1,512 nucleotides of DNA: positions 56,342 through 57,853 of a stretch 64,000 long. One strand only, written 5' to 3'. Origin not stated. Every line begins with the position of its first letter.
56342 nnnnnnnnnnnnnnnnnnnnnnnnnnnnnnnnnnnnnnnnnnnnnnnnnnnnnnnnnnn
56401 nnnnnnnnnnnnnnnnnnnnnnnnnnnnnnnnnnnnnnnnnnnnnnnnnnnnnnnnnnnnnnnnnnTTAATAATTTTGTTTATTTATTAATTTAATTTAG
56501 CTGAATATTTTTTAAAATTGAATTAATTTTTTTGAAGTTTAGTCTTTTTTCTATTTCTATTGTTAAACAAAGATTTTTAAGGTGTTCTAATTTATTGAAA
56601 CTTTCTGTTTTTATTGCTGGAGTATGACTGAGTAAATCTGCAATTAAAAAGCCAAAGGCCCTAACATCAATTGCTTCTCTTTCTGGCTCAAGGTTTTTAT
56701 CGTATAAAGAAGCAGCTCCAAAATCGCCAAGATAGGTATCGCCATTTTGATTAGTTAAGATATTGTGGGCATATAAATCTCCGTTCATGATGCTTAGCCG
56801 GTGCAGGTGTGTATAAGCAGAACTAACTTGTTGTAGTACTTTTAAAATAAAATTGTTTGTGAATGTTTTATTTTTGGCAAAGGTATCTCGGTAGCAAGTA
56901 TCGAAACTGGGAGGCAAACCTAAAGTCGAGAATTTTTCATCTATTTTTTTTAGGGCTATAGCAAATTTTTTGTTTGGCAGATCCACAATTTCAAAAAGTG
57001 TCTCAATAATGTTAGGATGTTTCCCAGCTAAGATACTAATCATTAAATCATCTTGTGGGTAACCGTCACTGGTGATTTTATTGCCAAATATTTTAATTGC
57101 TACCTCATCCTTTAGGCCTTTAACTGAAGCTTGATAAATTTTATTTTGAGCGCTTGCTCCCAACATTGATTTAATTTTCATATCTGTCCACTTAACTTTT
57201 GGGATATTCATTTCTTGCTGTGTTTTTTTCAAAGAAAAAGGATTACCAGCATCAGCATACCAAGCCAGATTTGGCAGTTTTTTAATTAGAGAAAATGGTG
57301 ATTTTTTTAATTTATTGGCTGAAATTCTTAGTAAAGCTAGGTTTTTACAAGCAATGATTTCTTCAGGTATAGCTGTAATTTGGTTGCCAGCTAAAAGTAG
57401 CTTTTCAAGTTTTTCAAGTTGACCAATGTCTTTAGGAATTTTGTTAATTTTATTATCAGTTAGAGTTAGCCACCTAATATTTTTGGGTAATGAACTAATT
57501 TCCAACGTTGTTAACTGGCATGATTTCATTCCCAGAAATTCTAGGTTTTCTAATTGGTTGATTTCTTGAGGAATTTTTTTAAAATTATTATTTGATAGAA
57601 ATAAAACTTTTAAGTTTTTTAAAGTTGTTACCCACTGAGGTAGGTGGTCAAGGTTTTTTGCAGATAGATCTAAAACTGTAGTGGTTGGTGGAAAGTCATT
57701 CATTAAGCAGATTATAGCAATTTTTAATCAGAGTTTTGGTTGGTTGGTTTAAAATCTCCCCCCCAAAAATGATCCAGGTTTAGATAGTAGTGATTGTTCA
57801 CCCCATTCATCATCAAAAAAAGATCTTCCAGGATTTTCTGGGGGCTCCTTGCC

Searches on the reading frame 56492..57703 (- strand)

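Call 5: search_protein_families(library=pfam, proteins=[window:56492-57703:-], max_evalue=0.01)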
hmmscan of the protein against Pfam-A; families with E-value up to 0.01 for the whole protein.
window:56492-57703:- (403 aa): 10 families
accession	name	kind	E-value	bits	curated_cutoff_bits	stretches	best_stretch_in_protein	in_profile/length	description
PF13855.12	LRR_8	-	9e-16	57.8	27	2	8-64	3-61/61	Leucine rich repeat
PF23598.1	LRR_14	-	6.2e-15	55.2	40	2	75-146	48-116/353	Leucine-rich repeat region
PF12799.13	LRR_4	-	1.3e-10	41.6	27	3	29-68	1-40/44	Leucine Rich repeats (2 copies)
PF00069.31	Pkinase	-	4.1e-10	39.9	31.7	1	177-337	3-151/263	Protein kinase domain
PF00560.39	LRR_1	-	1.3e-08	33.8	20.6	0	30-51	1-23/23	Leucine Rich Repeat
PF07714.23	PK_Tyr_Ser-Thr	-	1.1e-07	31.9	23.1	1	176-334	2-152/258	Protein tyrosine and serine/threonine kinase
PF23211.1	LRR_LRWD1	-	0.00042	20.5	28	0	90-158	35-100/190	Leucine-rich repeat and WD repeat-containing protein 1, LRR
PF06293.20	Kdo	-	0.00077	19.4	21.3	1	281-321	115-155/207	Lipopolysaccharide kinase (Kdo/WaaP) family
PF25019.1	LRR_R13L1-DRL21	-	0.003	17.9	27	1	17-62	80-127/127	R13L1/DRL21 LRRs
PF14580.12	LRR_9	-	0.0051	16.8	30.5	0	73-135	63-128/175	Leucine-rich repeat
